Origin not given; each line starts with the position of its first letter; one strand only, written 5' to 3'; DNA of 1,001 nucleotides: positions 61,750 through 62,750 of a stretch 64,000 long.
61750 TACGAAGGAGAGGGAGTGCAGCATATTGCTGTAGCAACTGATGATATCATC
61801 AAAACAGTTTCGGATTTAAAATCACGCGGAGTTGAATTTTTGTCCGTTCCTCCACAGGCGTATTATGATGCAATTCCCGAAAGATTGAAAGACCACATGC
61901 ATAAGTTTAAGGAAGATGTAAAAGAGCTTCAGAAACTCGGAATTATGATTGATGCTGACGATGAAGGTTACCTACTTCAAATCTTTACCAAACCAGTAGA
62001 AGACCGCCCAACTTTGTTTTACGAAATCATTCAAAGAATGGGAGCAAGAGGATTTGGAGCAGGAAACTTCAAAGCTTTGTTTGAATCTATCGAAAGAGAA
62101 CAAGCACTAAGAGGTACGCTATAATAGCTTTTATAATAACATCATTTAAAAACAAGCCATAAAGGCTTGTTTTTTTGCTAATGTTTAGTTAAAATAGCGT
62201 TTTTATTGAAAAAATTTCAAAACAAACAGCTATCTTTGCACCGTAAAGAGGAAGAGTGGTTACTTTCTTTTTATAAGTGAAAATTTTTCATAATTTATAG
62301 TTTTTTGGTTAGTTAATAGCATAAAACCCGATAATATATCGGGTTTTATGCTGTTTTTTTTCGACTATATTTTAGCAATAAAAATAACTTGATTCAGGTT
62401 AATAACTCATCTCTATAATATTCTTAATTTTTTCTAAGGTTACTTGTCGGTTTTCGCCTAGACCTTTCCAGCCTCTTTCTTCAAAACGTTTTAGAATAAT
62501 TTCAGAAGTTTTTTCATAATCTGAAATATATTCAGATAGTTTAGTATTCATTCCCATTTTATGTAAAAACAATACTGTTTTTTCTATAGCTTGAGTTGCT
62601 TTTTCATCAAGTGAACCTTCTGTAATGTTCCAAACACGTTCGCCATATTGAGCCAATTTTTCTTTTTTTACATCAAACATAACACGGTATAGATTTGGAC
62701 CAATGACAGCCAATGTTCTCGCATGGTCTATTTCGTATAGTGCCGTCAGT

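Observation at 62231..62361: Candidate sRNA antisense to a generic translation-start signature, including sprF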

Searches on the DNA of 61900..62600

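Call 3: search_rna_families(source=window, start=61900, end=62600, threshold=evalue, max_evalue=10, show_alignments=3)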
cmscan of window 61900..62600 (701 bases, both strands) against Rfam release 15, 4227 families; matches with E-value up to 10: 43.
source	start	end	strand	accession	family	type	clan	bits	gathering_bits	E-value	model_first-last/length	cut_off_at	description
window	62129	62176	-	RF00238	ctRNA_pND324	Gene; antisense;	-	24.6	45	0.34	1-86/86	no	ctRNA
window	62075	62174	+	RF00082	SraG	Gene; sRNA;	-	24.4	50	0.066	1-177/177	no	SraG RNA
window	62271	62354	+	RF02449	ncr1015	Gene; sRNA;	-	23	60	0.89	1-121/121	no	Bacillus sRNA ncr1015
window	62296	62361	+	RF01770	rimP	Cis-reg; leader;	-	22.9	47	0.29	1-102/102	no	Gammaprotebacteria rimP leader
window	62318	62403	-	RF01859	Phe_leader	Cis-reg; leader;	-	22.8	55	0.25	1-125/125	no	Phenylalanine leader peptide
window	62274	62351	+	RF02891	AgrB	Gene; antisense;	-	22.4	40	0.26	1-84/84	no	ArsR-gov region gene B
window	62319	62409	-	RF02891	AgrB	Gene; antisense;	-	22.2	40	0.3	1-84/84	no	ArsR-gov region gene B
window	62313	62356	+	RF04157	MIR9486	Gene; miRNA;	-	21.2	100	0.12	1-119/119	no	MIR9486 microRNA precursor family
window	62110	62180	+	RF02077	STnc220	Gene; sRNA;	-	21.2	60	0.58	1-79/79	no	Salmonella enterica sRNA STnc220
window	62318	62389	-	RF00116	C0465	Gene; sRNA;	-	21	40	0.33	1-78/78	no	C0465 RNA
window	62115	62203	-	RF01774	rpsL_ricks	Cis-reg; leader;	-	20.9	60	9.8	1-131/131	no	Rickettsia rpsL leader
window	62141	62207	-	RF02064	STnc370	Gene; sRNA;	-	20.8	54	5.1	1-71/71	no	Enterobacterial sRNA STnc370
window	62141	62214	-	RF01480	rli52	Cis-reg;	-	20.6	70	1.7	1-95/95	no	Listeria sRNA rli52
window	62107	62176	+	RF02379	csRNA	Gene; sRNA;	-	20.3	57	4.7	1-93/93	no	Cia-dependent small RNA csRNA1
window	62316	62354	+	RF03940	MIR9563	Gene; miRNA;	-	19.4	90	0.68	1-127/127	no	MIR9563 microRNA precursor family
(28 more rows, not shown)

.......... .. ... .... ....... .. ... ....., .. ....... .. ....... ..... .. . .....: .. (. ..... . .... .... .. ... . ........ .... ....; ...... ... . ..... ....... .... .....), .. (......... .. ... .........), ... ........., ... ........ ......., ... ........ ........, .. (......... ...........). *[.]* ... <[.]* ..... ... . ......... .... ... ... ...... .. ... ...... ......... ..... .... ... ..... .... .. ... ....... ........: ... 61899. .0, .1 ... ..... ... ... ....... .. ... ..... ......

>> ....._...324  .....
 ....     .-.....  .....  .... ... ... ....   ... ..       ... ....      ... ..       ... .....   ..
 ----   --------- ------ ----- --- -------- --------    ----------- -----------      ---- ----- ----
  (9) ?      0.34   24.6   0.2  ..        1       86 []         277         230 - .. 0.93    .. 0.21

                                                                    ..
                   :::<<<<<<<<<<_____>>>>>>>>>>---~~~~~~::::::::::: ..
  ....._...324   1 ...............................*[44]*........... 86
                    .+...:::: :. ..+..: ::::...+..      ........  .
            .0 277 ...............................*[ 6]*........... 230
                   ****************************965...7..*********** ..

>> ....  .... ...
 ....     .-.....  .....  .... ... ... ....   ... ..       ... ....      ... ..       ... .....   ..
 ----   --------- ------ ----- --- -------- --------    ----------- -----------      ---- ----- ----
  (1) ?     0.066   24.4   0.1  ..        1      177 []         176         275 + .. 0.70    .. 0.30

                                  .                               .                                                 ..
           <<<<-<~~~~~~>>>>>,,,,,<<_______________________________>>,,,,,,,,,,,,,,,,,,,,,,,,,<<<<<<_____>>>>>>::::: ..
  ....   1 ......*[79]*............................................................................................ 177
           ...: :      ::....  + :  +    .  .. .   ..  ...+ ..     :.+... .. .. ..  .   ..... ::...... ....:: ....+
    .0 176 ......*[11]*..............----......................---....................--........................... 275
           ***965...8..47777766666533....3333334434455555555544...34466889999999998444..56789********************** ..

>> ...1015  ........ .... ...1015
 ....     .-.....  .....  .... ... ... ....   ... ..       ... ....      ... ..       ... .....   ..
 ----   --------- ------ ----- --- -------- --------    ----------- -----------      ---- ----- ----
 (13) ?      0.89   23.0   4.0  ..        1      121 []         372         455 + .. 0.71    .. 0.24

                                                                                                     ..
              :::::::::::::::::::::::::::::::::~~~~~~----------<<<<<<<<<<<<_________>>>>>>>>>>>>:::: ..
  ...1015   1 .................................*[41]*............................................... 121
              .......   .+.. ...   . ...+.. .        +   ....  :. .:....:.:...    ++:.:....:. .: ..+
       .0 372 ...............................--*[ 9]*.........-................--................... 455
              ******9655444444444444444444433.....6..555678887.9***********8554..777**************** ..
